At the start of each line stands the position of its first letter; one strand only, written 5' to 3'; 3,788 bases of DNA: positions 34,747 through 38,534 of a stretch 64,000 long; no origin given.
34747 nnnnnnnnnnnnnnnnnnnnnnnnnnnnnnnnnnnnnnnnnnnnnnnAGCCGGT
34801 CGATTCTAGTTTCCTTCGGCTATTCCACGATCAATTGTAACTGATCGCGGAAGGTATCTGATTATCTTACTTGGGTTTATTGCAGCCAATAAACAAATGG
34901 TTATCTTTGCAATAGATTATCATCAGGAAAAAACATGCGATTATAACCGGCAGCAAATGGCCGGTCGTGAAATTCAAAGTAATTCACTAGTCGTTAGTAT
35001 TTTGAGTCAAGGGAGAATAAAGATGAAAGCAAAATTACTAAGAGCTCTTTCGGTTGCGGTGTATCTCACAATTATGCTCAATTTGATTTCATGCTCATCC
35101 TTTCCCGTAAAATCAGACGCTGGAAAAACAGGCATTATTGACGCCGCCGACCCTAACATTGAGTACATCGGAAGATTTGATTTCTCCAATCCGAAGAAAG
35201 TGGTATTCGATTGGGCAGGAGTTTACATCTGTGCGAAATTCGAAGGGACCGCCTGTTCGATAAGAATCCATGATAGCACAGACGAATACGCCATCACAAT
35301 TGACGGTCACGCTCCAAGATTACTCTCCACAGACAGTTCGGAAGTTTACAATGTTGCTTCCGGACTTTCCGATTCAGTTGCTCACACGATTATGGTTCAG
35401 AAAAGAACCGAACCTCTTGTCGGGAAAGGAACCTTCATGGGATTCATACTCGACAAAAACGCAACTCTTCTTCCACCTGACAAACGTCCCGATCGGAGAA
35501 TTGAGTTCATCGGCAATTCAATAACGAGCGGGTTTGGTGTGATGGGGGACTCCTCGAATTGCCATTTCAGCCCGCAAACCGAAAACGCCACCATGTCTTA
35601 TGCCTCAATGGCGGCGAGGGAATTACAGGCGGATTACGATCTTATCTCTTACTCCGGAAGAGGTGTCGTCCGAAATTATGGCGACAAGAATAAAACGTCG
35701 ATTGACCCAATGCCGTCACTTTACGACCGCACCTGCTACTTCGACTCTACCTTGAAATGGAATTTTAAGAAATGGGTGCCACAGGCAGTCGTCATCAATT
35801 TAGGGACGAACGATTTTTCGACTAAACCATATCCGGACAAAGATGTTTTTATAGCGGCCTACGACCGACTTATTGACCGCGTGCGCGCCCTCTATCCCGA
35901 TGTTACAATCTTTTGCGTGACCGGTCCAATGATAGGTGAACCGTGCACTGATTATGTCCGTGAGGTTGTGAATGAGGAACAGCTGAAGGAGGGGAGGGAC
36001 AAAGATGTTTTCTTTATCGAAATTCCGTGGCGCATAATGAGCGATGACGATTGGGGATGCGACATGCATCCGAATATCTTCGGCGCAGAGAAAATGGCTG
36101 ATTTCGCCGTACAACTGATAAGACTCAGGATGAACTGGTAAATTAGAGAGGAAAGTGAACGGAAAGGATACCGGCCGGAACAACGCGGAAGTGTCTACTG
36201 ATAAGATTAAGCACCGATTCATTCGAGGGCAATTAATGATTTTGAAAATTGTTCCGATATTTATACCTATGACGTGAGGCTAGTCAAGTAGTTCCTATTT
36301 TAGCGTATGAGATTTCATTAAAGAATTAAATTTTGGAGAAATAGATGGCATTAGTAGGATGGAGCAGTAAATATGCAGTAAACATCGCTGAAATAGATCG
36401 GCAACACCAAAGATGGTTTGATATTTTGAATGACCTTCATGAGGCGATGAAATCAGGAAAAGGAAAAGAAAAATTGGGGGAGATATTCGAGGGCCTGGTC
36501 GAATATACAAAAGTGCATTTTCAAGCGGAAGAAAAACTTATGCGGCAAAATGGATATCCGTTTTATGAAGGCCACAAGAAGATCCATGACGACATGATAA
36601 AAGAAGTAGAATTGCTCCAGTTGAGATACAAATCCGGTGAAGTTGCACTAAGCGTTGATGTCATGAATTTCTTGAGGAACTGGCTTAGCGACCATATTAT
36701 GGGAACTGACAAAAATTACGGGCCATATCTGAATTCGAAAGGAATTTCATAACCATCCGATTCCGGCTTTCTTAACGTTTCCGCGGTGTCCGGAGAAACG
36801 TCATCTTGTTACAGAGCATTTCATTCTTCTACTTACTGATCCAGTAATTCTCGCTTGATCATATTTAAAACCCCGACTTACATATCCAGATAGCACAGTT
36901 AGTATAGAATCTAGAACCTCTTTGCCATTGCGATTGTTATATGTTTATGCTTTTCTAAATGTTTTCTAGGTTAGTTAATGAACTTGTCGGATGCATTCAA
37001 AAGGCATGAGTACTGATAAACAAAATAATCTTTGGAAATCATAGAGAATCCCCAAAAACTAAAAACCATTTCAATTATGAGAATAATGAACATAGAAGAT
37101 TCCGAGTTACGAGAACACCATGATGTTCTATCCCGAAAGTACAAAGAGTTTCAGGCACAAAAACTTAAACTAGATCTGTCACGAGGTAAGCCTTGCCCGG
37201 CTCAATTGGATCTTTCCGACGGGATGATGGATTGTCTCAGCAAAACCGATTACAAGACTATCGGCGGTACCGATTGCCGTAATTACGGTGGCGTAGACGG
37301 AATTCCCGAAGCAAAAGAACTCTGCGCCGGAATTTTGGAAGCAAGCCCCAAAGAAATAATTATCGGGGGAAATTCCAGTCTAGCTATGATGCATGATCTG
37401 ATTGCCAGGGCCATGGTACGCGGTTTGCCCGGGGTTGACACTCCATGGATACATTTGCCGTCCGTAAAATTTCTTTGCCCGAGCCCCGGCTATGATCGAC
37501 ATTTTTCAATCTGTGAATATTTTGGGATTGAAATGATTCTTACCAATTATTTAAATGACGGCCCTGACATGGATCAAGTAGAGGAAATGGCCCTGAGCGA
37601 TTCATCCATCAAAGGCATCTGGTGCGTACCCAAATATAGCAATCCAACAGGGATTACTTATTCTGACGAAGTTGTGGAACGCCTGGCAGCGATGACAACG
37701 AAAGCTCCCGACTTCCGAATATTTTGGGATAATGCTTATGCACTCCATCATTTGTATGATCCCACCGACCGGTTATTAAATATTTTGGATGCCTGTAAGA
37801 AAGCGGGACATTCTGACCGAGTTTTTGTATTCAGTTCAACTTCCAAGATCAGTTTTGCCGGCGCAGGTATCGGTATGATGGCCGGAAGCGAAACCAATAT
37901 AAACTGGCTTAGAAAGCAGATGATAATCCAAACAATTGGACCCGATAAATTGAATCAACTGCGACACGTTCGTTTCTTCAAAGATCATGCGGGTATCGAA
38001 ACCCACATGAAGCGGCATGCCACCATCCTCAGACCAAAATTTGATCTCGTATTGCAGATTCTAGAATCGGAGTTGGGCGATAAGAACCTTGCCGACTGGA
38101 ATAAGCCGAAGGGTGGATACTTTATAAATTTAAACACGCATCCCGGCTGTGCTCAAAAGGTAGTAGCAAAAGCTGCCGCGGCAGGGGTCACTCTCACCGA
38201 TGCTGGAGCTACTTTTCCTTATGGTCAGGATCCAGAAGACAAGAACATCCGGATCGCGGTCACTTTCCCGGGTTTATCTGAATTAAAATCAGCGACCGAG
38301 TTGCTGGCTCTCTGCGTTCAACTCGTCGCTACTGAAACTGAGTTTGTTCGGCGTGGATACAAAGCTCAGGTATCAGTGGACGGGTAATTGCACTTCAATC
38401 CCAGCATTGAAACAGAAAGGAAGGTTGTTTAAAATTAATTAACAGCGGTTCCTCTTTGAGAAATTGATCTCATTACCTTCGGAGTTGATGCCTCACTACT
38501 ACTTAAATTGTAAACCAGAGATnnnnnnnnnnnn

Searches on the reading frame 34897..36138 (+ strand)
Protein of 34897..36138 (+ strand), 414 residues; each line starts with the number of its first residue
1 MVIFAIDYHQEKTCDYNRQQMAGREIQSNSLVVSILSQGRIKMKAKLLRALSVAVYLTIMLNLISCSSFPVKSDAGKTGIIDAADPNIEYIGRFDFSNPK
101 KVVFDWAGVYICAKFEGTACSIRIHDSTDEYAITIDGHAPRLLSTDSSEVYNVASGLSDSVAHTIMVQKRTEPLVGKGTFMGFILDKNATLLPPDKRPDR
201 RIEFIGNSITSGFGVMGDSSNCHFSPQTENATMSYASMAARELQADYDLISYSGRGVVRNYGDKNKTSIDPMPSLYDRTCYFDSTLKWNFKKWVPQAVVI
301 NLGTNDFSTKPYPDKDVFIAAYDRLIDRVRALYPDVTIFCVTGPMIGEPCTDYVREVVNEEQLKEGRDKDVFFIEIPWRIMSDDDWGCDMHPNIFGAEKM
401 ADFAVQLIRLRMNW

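Call 44: search_protein_families(library=pfam, proteins=[window:34897-36138:+], max_evalue=0.000001)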
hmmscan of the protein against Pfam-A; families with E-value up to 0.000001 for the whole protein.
window:34897-36138:+ (414 aa): 3 families
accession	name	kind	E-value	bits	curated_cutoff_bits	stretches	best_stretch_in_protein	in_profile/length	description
PF17996.7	CE2_N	-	8.5e-25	87.4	27.9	1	90-194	1-107/108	Carbohydrate esterase 2 N-terminal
PF13472.12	Lipase_GDSL_2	-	1.4e-15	58.7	32.9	1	204-396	1-175/178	GDSL-like Lipase/Acylhydrolase family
PF00657.28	Lipase_GDSL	-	4.4e-08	34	23.6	1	202-402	1-206/208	GDSL-like Lipase/Acylhydrolase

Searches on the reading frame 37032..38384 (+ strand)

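Call 44: search_protein_families(library=pfam, proteins=[window:37032-38384:+], max_evalue=0.000001)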
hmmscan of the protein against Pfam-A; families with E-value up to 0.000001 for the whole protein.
window:37032-38384:+ (451 aa): 2 families
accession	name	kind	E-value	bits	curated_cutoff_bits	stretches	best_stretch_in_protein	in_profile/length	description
PF12897.13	Asp_aminotransf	-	4e-174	579.8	27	1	23-436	3-416/421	Aspartate amino-transferase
PF00155.27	Aminotran_1_2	-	4.3e-11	43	19.7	1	81-297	34-245/361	Aminotransferase class I and II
